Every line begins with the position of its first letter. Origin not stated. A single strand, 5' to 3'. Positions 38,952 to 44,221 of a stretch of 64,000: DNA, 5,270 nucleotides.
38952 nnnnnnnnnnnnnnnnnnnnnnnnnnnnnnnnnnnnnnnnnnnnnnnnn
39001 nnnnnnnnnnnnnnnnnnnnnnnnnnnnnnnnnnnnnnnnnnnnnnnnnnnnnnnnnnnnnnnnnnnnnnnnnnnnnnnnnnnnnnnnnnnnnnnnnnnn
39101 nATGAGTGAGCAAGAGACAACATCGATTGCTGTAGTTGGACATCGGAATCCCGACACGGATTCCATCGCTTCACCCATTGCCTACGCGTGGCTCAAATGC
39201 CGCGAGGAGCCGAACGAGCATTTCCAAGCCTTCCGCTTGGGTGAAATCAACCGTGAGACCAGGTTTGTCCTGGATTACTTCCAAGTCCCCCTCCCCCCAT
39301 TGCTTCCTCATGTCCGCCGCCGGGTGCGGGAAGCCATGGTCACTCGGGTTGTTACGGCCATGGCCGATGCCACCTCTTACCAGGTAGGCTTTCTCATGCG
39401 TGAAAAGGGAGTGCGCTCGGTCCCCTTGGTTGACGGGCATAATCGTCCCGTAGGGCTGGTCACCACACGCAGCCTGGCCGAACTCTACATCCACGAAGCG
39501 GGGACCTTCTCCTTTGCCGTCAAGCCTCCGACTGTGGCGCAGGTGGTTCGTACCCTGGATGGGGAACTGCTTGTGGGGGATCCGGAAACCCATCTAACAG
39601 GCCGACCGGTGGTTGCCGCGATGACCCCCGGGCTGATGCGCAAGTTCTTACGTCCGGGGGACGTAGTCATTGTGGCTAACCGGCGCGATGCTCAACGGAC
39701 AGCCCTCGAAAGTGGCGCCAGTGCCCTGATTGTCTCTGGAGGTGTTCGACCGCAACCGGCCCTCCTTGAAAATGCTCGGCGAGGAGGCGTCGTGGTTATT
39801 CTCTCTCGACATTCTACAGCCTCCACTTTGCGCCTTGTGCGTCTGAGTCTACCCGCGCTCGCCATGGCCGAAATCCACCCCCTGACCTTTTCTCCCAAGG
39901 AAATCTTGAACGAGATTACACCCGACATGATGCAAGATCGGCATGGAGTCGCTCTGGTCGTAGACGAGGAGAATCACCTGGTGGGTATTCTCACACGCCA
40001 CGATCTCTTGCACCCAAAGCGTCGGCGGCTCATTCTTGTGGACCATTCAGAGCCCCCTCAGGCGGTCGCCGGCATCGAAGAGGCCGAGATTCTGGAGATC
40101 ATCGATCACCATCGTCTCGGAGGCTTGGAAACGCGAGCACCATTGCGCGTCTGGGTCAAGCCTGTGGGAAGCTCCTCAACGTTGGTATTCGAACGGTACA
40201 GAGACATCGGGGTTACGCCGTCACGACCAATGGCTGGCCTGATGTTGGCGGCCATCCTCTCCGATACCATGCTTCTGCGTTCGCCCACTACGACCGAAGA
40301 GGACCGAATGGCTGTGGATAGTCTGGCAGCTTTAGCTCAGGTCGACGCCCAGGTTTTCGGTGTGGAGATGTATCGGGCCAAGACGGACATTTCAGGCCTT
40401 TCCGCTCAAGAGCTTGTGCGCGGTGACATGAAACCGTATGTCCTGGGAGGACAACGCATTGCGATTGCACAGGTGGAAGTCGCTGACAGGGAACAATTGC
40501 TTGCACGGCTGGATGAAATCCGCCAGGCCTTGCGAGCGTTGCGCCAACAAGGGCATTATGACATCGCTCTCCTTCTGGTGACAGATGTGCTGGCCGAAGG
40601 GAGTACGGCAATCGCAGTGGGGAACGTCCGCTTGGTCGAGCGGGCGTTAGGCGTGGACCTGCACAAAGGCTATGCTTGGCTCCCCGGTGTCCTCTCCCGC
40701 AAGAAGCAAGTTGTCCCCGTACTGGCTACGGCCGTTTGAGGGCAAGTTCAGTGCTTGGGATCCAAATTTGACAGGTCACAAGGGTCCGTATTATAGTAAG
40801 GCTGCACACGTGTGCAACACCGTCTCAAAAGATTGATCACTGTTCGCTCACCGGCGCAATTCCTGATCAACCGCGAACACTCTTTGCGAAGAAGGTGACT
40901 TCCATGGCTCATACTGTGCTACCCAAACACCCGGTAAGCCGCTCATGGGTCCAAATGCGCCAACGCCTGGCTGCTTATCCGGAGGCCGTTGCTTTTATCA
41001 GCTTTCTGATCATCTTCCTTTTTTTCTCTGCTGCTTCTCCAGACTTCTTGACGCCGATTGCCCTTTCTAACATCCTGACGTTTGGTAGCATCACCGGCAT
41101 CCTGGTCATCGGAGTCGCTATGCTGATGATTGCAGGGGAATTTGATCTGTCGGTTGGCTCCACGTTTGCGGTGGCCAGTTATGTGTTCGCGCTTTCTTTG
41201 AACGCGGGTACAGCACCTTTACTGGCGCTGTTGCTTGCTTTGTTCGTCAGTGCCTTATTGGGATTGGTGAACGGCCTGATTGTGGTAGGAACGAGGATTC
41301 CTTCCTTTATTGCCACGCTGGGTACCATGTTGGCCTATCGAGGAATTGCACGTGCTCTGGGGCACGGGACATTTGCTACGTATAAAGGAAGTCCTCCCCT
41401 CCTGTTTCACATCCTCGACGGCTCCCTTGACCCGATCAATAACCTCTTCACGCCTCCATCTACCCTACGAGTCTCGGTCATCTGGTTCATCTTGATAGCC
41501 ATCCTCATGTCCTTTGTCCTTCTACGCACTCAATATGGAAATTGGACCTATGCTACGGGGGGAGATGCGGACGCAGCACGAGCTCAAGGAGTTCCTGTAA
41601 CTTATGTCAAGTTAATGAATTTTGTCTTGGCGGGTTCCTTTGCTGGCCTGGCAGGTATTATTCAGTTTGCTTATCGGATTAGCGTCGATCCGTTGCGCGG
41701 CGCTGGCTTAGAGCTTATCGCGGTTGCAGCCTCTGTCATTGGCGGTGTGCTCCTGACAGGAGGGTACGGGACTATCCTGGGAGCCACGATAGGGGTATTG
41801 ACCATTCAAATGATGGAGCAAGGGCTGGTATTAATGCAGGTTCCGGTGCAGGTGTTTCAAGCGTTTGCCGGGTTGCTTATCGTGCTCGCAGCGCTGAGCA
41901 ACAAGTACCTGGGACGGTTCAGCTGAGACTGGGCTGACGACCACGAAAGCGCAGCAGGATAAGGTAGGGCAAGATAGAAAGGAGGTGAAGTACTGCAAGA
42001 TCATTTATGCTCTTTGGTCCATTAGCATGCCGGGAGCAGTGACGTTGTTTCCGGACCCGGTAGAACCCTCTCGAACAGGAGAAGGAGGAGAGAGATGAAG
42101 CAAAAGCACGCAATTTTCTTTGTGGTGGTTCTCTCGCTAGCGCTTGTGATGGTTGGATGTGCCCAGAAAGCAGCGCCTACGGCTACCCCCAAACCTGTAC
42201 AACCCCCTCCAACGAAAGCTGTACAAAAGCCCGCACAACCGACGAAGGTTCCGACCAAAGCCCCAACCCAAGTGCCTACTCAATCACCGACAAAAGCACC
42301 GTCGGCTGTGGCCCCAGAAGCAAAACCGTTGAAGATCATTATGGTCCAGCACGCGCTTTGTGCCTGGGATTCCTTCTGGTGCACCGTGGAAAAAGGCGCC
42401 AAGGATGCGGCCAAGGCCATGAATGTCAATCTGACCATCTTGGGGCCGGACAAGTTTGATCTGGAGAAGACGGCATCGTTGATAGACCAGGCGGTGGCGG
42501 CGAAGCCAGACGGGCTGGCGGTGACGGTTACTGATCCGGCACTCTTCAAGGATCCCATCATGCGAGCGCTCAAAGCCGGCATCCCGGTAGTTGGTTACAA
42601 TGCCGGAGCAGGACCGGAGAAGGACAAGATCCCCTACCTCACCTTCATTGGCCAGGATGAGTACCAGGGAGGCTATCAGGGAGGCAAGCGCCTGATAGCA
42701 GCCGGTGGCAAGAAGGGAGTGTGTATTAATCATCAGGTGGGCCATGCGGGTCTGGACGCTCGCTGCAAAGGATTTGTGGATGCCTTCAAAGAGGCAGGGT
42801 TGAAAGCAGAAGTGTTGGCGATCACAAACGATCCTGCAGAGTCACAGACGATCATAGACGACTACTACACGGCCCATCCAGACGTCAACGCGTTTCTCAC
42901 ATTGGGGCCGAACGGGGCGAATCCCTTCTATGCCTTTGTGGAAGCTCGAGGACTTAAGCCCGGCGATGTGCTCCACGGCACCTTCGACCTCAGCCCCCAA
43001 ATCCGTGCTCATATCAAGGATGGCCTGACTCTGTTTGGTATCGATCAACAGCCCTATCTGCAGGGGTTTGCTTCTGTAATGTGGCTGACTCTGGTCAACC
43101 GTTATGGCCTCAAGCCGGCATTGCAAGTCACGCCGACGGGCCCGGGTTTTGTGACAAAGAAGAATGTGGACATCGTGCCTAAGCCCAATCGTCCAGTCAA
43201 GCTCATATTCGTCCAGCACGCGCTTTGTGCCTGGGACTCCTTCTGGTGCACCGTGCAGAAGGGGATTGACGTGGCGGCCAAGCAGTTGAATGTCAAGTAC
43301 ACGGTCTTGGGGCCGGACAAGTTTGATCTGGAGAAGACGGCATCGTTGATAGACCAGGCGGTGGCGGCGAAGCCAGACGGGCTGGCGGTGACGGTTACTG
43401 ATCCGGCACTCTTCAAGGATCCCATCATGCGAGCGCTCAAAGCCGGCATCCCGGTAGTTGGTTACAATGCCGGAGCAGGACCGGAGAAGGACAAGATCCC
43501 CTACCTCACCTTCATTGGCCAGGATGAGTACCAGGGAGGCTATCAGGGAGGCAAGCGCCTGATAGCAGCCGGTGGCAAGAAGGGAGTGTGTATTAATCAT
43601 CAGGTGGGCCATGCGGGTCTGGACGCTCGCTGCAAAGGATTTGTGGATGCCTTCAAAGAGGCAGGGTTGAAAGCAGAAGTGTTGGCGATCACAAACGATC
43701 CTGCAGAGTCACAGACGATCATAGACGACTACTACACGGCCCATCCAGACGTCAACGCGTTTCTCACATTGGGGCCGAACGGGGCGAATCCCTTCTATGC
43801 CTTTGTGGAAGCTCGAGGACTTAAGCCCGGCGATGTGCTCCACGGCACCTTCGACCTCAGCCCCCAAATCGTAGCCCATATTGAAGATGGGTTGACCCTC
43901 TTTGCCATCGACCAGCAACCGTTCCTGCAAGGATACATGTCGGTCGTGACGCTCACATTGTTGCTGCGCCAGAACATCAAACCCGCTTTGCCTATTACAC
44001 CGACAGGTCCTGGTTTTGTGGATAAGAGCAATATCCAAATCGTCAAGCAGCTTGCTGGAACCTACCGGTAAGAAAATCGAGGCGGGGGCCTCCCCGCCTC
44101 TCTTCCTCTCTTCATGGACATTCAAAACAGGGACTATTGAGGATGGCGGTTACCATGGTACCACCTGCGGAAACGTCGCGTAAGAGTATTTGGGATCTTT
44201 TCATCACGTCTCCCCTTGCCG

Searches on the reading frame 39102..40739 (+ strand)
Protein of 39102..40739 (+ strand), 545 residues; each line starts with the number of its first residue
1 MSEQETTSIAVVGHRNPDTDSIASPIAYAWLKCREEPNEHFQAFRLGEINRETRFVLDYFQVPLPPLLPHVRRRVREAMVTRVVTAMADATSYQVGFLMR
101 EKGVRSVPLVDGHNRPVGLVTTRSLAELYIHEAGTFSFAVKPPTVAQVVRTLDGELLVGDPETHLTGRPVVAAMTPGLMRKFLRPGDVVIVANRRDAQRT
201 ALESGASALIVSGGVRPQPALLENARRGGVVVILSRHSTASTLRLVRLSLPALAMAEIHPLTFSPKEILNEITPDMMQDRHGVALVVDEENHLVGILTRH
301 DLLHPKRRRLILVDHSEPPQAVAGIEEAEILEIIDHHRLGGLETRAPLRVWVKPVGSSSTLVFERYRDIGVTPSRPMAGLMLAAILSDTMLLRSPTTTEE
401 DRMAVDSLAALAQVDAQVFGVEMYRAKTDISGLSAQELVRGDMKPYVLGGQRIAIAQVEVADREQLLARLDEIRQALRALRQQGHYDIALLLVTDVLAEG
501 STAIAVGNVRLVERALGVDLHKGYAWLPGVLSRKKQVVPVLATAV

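Call 51: search_protein_families(library=pfam, proteins=[window:39102-40739:+], max_evalue=0.00001)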
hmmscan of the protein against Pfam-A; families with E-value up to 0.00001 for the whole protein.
window:39102-40739:+ (545 aa): 4 families
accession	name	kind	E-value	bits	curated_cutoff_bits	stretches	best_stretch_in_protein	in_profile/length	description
PF02833.19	DHHA2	-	2.4e-31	109.2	27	1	422-543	2-125/126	DHHA2 domain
PF07085.17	DRTGG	-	1.3e-20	73.7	25.2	1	147-247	1-103/105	DRTGG domain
PF01368.27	DHH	-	8.2e-18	65.3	28.1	1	9-385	2-125/125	DHH family, N-terminal domain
PF00571.33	CBS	-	8e-17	61.8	24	2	75-128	1-54/57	CBS domain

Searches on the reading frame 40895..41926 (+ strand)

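Call 51: search_protein_families(library=pfam, proteins=[window:40895-41926:+], max_evalue=0.00001)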
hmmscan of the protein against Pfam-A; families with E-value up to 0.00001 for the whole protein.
window:40895-41926:+ (343 aa): 1 family
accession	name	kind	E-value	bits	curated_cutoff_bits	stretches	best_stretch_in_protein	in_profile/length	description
PF02653.21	BPD_transp_2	-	1.5e-46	159.2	26.8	1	57-332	2-268/269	Branched-chain amino acid transport system / permease component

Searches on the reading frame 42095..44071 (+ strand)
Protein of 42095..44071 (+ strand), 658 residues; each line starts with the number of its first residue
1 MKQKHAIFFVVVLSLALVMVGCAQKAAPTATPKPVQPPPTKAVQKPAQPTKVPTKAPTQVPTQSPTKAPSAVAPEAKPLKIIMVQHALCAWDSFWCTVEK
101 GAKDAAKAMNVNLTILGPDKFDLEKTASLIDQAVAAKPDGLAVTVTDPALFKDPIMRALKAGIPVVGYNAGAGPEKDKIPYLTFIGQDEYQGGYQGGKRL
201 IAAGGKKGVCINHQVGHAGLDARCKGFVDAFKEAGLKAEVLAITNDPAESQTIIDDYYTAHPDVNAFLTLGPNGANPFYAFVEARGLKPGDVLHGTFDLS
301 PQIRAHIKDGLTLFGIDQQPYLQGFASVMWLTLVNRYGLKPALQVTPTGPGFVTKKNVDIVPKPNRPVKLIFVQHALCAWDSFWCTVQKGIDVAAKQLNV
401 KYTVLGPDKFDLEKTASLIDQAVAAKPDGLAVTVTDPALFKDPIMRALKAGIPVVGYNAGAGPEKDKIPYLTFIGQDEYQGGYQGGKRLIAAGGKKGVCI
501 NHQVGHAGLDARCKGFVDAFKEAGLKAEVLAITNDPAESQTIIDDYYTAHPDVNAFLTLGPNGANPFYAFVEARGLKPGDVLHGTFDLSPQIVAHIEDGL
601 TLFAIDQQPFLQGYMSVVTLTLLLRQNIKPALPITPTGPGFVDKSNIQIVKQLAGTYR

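Call 51: search_protein_families(library=pfam, proteins=[window:42095-44071:+], max_evalue=0.00001)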
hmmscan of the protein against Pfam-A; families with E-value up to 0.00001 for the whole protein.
window:42095-44071:+ (658 aa): 3 families
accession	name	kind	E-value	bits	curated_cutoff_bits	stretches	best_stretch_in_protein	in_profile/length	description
PF13407.12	Peripla_BP_4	-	3.4e-89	299.3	35.1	2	382-624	11-254/258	Periplasmic binding protein domain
PF00532.27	Peripla_BP_1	-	1.1e-35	123.9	22.2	2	381-575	13-205/281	Periplasmic binding proteins and sugar binding domain of LacI family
PF13458.12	Peripla_BP_6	-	9.2e-14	52.3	31.7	0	449-595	91-234/343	Periplasmic binding protein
